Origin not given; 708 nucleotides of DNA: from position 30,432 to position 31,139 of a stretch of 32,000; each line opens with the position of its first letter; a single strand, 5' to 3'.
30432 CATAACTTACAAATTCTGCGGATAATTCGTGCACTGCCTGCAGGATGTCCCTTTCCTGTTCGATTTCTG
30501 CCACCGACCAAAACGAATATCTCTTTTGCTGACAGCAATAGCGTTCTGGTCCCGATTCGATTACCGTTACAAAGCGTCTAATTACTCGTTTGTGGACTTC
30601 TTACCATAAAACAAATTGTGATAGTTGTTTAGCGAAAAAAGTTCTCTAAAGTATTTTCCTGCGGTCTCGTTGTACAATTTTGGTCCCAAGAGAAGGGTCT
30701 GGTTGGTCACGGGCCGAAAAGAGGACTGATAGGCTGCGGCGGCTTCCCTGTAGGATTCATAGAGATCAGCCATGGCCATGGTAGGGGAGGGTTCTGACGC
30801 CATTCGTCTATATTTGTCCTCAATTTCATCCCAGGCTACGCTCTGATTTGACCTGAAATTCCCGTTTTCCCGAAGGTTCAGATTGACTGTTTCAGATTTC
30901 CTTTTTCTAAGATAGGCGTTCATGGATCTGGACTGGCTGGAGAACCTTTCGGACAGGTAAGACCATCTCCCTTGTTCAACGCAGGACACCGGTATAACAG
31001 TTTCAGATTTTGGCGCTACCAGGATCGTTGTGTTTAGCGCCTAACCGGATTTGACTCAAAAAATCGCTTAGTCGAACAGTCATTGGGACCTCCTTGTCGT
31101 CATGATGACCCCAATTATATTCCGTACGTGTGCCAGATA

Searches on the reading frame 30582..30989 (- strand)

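Call 4: search_protein_families(library=pfam, proteins=[window:30582-30989:-], max_evalue=0.01)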
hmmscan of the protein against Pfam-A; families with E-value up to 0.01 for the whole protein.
window:30582-30989:- (135 aa): 1 family
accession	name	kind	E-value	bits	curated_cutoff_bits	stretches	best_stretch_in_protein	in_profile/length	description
PF20208.3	ARPP-1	-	2e-26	93.5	27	1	2-97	98-192/297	ARG and Rhodanese-Phosphatase-superfamily-associated Protein domain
